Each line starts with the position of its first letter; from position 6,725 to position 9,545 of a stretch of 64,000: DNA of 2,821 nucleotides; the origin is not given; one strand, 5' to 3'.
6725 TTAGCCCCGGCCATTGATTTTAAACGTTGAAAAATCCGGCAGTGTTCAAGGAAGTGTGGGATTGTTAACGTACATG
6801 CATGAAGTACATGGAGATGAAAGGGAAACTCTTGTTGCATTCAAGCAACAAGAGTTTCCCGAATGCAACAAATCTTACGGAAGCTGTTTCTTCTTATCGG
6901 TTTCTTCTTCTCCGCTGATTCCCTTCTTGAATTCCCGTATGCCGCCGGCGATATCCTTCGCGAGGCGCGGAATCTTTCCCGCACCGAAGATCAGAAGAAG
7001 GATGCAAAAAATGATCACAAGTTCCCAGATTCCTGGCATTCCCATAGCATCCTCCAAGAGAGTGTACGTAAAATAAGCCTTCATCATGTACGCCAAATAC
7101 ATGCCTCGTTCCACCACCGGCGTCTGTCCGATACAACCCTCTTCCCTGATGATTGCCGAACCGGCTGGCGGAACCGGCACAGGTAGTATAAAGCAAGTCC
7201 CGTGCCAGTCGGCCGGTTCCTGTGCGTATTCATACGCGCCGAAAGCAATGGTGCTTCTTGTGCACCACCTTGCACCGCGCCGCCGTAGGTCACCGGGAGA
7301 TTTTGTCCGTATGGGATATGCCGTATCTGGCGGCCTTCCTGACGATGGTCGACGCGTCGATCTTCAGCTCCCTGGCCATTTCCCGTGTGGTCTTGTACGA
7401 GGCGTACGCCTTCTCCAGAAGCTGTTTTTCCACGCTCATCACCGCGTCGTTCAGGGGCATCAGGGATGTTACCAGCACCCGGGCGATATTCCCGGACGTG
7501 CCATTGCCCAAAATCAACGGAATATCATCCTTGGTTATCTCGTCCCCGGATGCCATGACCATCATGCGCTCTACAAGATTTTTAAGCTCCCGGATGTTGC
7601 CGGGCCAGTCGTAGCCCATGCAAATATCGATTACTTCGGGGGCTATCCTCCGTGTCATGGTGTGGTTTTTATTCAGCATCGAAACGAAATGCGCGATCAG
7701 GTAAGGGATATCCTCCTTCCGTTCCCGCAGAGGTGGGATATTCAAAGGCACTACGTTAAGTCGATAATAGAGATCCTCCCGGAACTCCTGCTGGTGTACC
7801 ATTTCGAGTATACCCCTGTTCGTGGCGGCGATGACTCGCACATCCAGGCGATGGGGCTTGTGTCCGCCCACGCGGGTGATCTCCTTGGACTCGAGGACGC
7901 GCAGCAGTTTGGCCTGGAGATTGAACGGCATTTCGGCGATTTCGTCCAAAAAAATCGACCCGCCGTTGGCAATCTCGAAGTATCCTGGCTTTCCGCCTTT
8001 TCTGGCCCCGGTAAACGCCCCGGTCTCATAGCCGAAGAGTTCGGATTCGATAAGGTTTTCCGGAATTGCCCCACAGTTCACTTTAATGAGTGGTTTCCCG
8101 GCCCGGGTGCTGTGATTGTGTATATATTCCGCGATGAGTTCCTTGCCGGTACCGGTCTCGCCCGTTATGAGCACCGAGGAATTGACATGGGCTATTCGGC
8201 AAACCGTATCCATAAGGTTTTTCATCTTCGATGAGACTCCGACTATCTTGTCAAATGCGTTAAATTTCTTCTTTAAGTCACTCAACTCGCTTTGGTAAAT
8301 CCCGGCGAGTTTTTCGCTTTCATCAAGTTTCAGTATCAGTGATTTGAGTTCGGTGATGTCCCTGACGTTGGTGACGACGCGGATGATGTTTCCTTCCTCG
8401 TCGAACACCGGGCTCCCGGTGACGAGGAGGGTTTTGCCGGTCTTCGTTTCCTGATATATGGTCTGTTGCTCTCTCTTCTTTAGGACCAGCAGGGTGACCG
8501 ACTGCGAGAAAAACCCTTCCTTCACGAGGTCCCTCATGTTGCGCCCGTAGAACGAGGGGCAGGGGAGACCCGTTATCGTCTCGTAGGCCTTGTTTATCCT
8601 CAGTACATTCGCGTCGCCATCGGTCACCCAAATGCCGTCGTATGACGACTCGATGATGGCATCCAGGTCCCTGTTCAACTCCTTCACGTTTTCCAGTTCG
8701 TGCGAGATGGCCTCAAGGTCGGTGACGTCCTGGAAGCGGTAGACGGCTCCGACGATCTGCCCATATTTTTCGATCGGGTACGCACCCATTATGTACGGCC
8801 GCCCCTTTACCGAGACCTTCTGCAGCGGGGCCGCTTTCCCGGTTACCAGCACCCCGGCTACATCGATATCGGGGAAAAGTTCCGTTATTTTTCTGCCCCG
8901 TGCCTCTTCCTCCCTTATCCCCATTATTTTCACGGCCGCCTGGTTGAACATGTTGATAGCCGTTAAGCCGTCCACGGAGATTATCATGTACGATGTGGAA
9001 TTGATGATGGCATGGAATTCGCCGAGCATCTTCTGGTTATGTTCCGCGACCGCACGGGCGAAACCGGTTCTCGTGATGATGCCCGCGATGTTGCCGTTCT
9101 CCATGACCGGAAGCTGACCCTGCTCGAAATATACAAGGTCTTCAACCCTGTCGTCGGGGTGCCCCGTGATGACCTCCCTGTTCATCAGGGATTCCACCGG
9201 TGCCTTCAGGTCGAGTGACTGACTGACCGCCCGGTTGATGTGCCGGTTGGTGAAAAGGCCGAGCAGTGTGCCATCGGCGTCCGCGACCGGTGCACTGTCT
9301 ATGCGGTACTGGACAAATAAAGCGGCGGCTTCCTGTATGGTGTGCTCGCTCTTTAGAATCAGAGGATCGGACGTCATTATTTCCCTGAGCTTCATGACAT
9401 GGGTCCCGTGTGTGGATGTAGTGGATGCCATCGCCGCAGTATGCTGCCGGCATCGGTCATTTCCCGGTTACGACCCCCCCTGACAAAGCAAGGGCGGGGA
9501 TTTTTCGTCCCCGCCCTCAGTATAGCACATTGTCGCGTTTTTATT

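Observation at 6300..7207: Two near-identical sigma54 promoters immediately downstream of a CBS-PAS sigma54 activator, driving tatA and an OMP plus Tat-exported MBL-hydrolase operon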

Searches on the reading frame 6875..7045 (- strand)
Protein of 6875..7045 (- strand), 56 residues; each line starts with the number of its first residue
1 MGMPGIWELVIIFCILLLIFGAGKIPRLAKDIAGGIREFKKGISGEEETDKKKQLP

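Call 5: search_protein_families(library=pfam, proteins=[window:6875-7045:-])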
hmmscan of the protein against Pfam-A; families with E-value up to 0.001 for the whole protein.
window:6875-7045:- (56 aa): 1 family
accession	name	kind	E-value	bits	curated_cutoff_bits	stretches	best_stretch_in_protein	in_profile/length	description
PF02416.21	TatA_B_E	-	3.2e-15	55.5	21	1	5-53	2-50/53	mttA/Hcf106 family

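Call 11: search_protein_families(library=ncbifam, proteins=[window:6875-7045:-])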
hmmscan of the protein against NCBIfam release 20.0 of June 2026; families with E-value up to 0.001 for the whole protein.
window:6875-7045:- (56 aa): 17 families
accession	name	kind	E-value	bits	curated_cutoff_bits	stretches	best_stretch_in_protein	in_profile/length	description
TIGR01411.1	tatAE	subfamily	1.1e-17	63.3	53.9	1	3-48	2-46/47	twin-arginine translocase TatA/TatE family subunit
NF001940.0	PRK00720.1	equivalog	1.3e-14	54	83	1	1-53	1-53/78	twin-arginine translocase TatA/TatE family subunit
NF047942.1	TatA_Rickett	exception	8.8e-12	44.5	90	1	1-44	1-43/45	twin-arginine translocase TatA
NF002402.0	PRK01470.1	equivalog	9.9e-12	44.3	71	1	1-53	1-52/53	twin arginine translocase protein A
NF003396.0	PRK04598.1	equivalog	1e-09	38.7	121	1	1-53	1-53/81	Sec-independent protein translocase subunit TatA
NF002813.0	PRK02958.1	equivalog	1.1e-09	38.3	83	1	1-54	1-54/73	Sec-independent protein translocase subunit TatA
NF003393.0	PRK04561.1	equivalog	1.9e-09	37.3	104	1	1-48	1-48/75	twin arginine translocase protein A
NF011430.0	PRK14861.1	subfamily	2e-09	36.8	62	1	5-52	6-53/61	twin arginine translocase protein A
NF002922.0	PRK03554.1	equivalog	6.5e-09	36.2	125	1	1-52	1-52/89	Sec-independent protein translocase subunit TatA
NF002500.0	PRK01833.1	equivalog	1.5e-08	34.8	115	1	1-51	1-51/74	Sec-independent protein translocase subunit TatA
NF011429.0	PRK14857.1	equivalog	7.6e-06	26.3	77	1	5-52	7-53/91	TatA/E family twin arginine-targeting protein translocase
NF001854.0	PRK00575.1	equivalog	1.3e-05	25.8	72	1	1-52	1-52/94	Sec-independent protein translocase subunit TatA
NF002960.0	PRK03625.1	equivalog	1.7e-05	25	92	1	3-53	3-53/67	twin-arginine translocase subunit TatE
NF001681.0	PRK00442.1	equivalog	4.1e-05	24.3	102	1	8-52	8-52/92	twin-arginine translocase TatA/TatE family subunit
TIGR01410.1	tatB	equivalog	5.3e-05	23.7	56.5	1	5-44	4-43/80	Sec-independent protein translocase protein TatB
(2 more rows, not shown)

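Call 69: find_homologous_proteins(query=window:6875-7045:-, max_evalue=0.000001)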
Query window:6875-7045:- (56 aa): 73 proteins with E <= 0.000001 among 74 candidates.
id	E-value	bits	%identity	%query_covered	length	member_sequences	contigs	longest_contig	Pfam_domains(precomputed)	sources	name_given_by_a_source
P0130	6.3e-26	106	95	100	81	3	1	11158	PF02416.22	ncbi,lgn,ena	-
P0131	3.9e-20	88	78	96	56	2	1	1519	PF02416.22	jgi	jgi:sec-independent protein translocase protein TatA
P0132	6.0e-20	88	78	96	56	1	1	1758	PF02416.22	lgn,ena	-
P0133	1.2e-19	87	75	95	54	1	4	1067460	PF02416.22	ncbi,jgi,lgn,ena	jgi:sec-independent protein translocase protein TatA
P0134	1.4e-19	86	80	80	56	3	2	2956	PF02416.22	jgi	jgi:sec-independent protein translocase protein TatA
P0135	1.5e-19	86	74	96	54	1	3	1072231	PF02416.22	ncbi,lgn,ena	-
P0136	1.6e-19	86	75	95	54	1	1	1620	PF02416.22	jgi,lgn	jgi:sec-independent protein translocase protein TatA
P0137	1.8e-19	86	79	95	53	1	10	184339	PF02416.22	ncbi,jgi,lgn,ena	-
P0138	1.9e-19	86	76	96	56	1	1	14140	PF02416.22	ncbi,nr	ncbi:MAG: twin-arginine translocase TatA/TatE family subunit [Spirochaetes bacterium]|nr:twin-argini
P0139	1.9e-19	86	74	96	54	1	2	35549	PF02416.22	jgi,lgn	jgi:sec-independent protein translocase protein TatA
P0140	2.3e-19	86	77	95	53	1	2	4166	PF02416.22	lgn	-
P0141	3.8e-19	85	80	82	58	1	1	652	PF02416.22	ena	-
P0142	3.9e-19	85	75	95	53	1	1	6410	PF02416.22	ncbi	-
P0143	4.3e-19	85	76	96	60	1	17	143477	PF02416.22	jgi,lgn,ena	jgi:sec-independent protein translocase protein TatA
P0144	4.3e-19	85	72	96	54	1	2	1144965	PF02416.22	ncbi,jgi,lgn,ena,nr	ncbi:MAG: twin-arginine translocase TatA/TatE family subunit [Spirochaetales bacterium]|jgi:sec-inde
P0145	4.9e-19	85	75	95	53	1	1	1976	PF02416.22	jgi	jgi:sec-independent protein translocase protein TatA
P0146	5.2e-19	85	72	96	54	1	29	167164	PF02416.22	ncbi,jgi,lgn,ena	jgi:sec-independent protein translocase protein TatA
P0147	5.7e-19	85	75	95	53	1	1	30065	PF02416.22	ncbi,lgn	-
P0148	5.7e-19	85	72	96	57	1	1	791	PF02416.22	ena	-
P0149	5.9e-19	84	72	96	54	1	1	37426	PF02416.22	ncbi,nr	ncbi:MAG TPA: twin-arginine translocase TatA/TatE family subunit [Spirochaetota bacterium]|nr:twin-a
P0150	8.1e-19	84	80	80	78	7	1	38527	PF02416.22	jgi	jgi:sec-independent protein translocase protein TatA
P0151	8.6e-19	84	72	96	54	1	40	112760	PF02416.22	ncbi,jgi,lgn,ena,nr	ncbi:MAG TPA: twin-arginine translocase TatA/TatE family subunit [Spirochaetota bacterium]|nr:twin-a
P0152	1.5e-18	83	70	96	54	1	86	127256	PF02416.22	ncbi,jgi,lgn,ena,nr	ncbi:MAG: twin-arginine translocase TatA/TatE family subunit [Spirochaetes bacterium]|jgi:sec-indepe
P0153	1.9e-18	83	70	96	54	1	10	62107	PF02416.22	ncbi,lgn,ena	-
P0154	2.3e-18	83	72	96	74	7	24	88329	PF02416.22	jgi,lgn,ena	-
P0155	3.0e-18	82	73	96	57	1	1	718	PF02416.22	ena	-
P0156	3.2e-18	82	81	77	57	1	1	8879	PF02416.22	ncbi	-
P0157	3.6e-18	82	81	77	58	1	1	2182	PF02416.22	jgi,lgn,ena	jgi:sec-independent protein translocase protein TatA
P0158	3.9e-18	82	69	96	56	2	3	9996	PF02416.22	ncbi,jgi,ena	-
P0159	4.7e-18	82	69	96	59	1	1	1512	PF02416.22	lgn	-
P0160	4.8e-18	82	70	95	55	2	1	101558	PF02416.22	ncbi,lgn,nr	ncbi:MAG: twin-arginine translocase TatA/TatE family subunit [Spirochaetes bacterium]|nr:MAG: twin-a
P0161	5.3e-18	81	70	96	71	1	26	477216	PF02416.22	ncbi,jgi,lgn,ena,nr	ncbi:MAG TPA: twin-arginine translocase TatA/TatE family subunit [Spirochaetota bacterium]|nr:twin-a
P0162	5.3e-18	81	70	96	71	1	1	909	PF02416.22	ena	-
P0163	5.4e-18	81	72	95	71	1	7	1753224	PF02416.22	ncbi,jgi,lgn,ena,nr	ncbi:MAG TPA: twin-arginine translocase TatA/TatE family subunit [Spirochaetota bacterium]|nr:twin-a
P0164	6.4e-18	81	67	96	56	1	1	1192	PF02416.22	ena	-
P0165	7.0e-18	81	74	95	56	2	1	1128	PF02416.22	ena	-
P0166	7.8e-18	81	70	96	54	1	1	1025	PF02416.22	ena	-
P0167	8.4e-18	81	78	82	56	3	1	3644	PF02416.22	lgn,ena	-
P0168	1.0e-17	81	69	96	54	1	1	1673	PF02416.22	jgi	-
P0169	1.5e-17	80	70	96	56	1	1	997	PF02416.22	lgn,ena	-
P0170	1.5e-17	80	71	93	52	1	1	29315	PF02416.22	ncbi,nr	ncbi:MAG: twin-arginine translocase TatA/TatE family subunit [Spirochaetes bacterium]|nr:twin-argini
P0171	1.7e-17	80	67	96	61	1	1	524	PF02416.22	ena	-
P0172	1.7e-17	80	71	93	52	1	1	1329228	PF02416.22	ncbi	ncbi:MAG: twin-arginine translocase TatA/TatE family subunit [Spirochaetota bacterium]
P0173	1.8e-17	80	67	96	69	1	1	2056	PF02416.22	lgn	-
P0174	2.5e-17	79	71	93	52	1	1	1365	PF02416.22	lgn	-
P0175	2.7e-17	79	70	96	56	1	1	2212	PF02416.22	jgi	-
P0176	2.8e-17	79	73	93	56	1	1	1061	PF02416.22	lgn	-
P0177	3.2e-17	79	69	96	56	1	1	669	PF02416.22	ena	-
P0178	3.5e-17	79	81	77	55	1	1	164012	PF02416.22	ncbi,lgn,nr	ncbi:MAG: twin-arginine translocase TatA/TatE family subunit [Spirochaetes bacterium]|nr:twin-argini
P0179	5.2e-17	78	69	93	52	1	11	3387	PF02416.22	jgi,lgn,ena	-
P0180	5.3e-17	78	70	95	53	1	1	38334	PF02416.22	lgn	-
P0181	5.5e-17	78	63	96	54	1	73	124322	PF02416.22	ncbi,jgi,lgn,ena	-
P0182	6.2e-17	78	67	96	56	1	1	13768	PF02416.22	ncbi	-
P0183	6.6e-17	78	69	93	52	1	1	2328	PF02416.22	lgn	-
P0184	8.0e-17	78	69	96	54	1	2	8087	PF02416.22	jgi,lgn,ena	-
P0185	8.4e-17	78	69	93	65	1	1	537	PF02416.22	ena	-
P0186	9.9e-17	77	71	86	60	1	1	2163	PF02416.22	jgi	jgi:sec-independent protein translocase protein TatA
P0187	1.3e-16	77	73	91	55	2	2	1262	PF02416.22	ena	-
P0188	1.5e-16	77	69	96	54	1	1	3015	PF02416.22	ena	-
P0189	1.6e-16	77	67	96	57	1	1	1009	PF02416.22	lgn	-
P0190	2.0e-16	77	65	96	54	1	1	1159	PF02416.22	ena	-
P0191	2.9e-16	76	76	88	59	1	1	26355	PF02416.22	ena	-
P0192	3.0e-16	76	73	88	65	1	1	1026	PF02416.22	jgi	jgi:sec-independent protein translocase protein TatA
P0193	3.5e-16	76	69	96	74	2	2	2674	PF02416.22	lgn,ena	-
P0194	6.1e-16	75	65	93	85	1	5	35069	PF02416.22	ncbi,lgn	-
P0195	1.6e-15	74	69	86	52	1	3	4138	PF02416.22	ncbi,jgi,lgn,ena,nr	ncbi:MAG TPA: twin-arginine translocase TatA/TatE family subunit [Spirochaetes bacterium]|nr:twin-ar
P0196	9.1e-15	71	63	77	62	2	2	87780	PF02416.22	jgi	jgi:sec-independent protein translocase protein TatA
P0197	4.6e-14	69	71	75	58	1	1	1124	PF02416.22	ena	-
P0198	5.1e-14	69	62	93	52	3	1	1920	PF02416.22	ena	-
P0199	1.9e-13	67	67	88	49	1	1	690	PF02416.22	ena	-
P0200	2.4e-11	61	76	68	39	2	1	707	PF02416.22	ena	-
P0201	4.4e-7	47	83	52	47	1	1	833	PF02416.22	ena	-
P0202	4.9e-7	47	49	84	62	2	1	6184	PF02416.22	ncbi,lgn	-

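Call 70: find_encoding_contigs(protein=P0172, flank=6000, max_places=2)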
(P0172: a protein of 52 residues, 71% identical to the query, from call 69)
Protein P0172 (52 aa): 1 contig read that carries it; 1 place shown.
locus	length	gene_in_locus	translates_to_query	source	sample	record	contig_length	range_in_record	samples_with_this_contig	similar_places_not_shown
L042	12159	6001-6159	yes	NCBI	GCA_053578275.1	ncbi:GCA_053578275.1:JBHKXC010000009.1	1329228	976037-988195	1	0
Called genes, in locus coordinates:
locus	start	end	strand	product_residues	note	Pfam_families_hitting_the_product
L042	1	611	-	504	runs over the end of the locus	PF06980:DUF1302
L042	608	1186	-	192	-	PF00440:TetR_N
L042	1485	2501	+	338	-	PF01118:Semialdhyde_dh, PF02774:Semialdhyde_dhC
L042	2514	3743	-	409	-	PF01590:GAF, PF13185:GAF_2 (faint), PF13492:GAF_3 (weak), PF13487:HD_5, PF01966:HD, PF13487:HD_5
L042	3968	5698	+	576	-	PF20250:FapA_N, PF03961:FapA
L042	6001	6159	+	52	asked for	PF02416:TatA_B_E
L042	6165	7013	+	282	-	PF24859:FdhE_central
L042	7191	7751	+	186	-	PF12822:ECF_trnsprt (weak)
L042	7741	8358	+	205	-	PF13489:Methyltransf_23, PF01135:PCMT (weak), PF01209:Ubie_methyltran, PF13847:Methyltransf_31, PF08241:Methyltransf_11, PF08242:Methyltransf_12, PF13649:Methyltransf_25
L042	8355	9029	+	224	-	-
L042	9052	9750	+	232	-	PF00005:ABC_tran, PF02463:SMC_N (faint), PF13304:AAA_21 (faint)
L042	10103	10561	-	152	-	PF00593:TonB_dep_Rec_b-barrel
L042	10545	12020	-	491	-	PF07715:Plug, PF00593:TonB_dep_Rec_b-barrel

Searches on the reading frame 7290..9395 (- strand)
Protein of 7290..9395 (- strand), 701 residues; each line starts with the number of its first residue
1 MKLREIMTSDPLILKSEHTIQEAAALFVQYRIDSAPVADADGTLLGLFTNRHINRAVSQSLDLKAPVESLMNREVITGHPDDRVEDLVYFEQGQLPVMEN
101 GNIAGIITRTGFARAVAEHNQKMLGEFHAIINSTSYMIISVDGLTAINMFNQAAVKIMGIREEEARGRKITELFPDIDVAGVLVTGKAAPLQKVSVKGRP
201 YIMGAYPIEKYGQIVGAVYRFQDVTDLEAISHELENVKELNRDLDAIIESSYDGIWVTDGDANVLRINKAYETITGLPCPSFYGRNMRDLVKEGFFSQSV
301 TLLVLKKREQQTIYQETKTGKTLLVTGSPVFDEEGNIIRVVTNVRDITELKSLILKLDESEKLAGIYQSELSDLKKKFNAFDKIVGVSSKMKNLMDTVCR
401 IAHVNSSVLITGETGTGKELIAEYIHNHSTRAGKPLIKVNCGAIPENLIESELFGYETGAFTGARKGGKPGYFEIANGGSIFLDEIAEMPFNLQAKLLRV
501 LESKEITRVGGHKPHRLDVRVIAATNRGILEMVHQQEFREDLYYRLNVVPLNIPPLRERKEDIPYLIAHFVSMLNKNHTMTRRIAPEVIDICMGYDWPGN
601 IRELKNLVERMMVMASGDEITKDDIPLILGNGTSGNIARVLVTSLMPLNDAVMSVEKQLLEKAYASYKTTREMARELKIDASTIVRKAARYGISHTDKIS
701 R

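Call 5: search_protein_families(library=pfam, proteins=[window:7290-9395:-])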
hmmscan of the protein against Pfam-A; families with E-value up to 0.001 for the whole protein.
window:7290-9395:- (701 aa): 14 families
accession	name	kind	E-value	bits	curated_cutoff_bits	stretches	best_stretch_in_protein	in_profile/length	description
PF00158.32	Sigma54_activat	-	1.7e-70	236.5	20.2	1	384-551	1-167/168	Sigma-54 interaction domain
PF25601.1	AAA_lid_14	-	1.8e-24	85.8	27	1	557-632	1-77/87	AAA+ ATPase lid domain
PF00989.32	PAS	-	4.8e-21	75.3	22.6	2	243-347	2-113/113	PAS fold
PF14532.12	Sigma54_activ_2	-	5.4e-20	72.5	25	1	385-556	1-138/138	Sigma-54 interaction domain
PF00571.33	CBS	-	4.1e-19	69.1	24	2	4-57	2-55/57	CBS domain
PF13426.13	PAS_9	-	1.9e-16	60.6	27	1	253-349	2-103/103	PAS domain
PF08448.16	PAS_4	-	4.6e-15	56.3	23.1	1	249-351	2-109/110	PAS fold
PF13188.13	PAS_8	-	3.8e-12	46.1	21.8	1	245-290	4-46/65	PAS domain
PF18024.7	HTH_50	-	2.7e-11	43.4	27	1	648-694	4-50/50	Helix-turn-helix domain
PF07728.20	AAA_5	-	4.3e-07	30.5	22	1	408-529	2-125/139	AAA domain (dynein-related subfamily)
PF13596.12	PAS_10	-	1.2e-06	29.6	22.1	0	129-225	3-106/106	PAS domain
PF07724.20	AAA_2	-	2.4e-05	24.9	27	1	406-537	4-135/166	AAA domain (Cdc48 subfamily)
PF01078.27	Mg_chelatase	-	2.5e-05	24.2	20.3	0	460-527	89-158/207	Magnesium chelatase, subunit ChlI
PF00004.35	AAA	-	6e-05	23.9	21.2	1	408-530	1-111/131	ATPase family associated with various cellular activities (AAA)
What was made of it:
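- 7290..9395 (-): Sigma-54 enhancer-binding protein (701 aa): CBS pair, two PAS domains, AAA+ sigma-54 interaction domain with GAFTGA, and HTH_50. Pfam, call 5.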

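Call 11: search_protein_families(library=ncbifam, proteins=[window:7290-9395:-])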
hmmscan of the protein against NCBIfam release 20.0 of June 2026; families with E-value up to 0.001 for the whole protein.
window:7290-9395:- (701 aa): 44 families (the best 25 are shown)
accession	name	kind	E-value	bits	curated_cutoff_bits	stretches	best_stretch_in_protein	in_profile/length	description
NF041552.1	TF_PrdR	equivalog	1.1e-157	525.8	795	2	236-691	128-576/577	sigma-54 dependent transcriptional regulator PrdR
TIGR01817.1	nifA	equivalog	6.3e-102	342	528.85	1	366-652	180-465/534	nif-specific transcriptional activator NifA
NF008469.0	PRK11361.1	equivalog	3.5e-94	316.1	714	1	346-697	108-460/461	acetoacetate metabolism transcriptional regulator AtoC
NF003451.0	PRK05022.1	equivalog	4.6e-94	316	476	1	364-694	172-511/512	nitric oxide reductase transcriptional regulator NorR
NF008085.0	PRK10820.1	equivalog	9e-94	314.9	576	2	210-696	50-515/520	transcriptional regulator TyrR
TIGR01818.1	ntrC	equivalog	9.6e-94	314.8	558.6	1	376-633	128-385/463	nitrogen regulation protein NR(I)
TIGR02329.1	propionate_PrpR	equivalog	2.8e-89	300.1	499.2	1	379-671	209-506/526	propionate catabolism operon regulatory protein PrpR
NF038308.1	RNA_repair_RtcR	equivalog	6e-87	292.7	650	1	368-631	166-438/530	RNA repair transcriptional activator RtcR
TIGR02915.1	PEP_resp_reg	equivalog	1.1e-86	291.5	502.6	1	369-692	124-443/445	PEP-CTERM-box response regulator transcription factor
NF011953.0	PRK15424.1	equivalog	3.5e-86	289.9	703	1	375-627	212-477/538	propionate catabolism operon regulatory protein PrpR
NF050807.1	TransRegFlbDCaul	equivalog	2.4e-85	287.1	750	1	385-632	121-368/454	sigma-54-dependent transcriptional regulator FlbD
NF049963.1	RespRegFlgRCampy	domain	1.4e-82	277.8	750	1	375-627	127-379/429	fla regulon two-component system response regulator FlgR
NF051870.1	NAssimRespRegNtrX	equivalog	9.9e-81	271.9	600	1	368-661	125-419/452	nitrogen assimilation response regulator NtrX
NF011958.0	PRK15429.1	equivalog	1.4e-79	268.5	830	1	377-694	374-687/692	formate hydrogenlyase transcriptional activator FlhA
NF008485.2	PRK11388.1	equivalog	4.9e-79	266.3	551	1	224-697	192-641/643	dihydroxyacetone kinase operon transcriptional regulator DhaR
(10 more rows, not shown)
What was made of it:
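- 7290..9395 (-): The best NCBIfam model is PrdR at 525.8 bits, below its cutoff of 795 (call 11).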
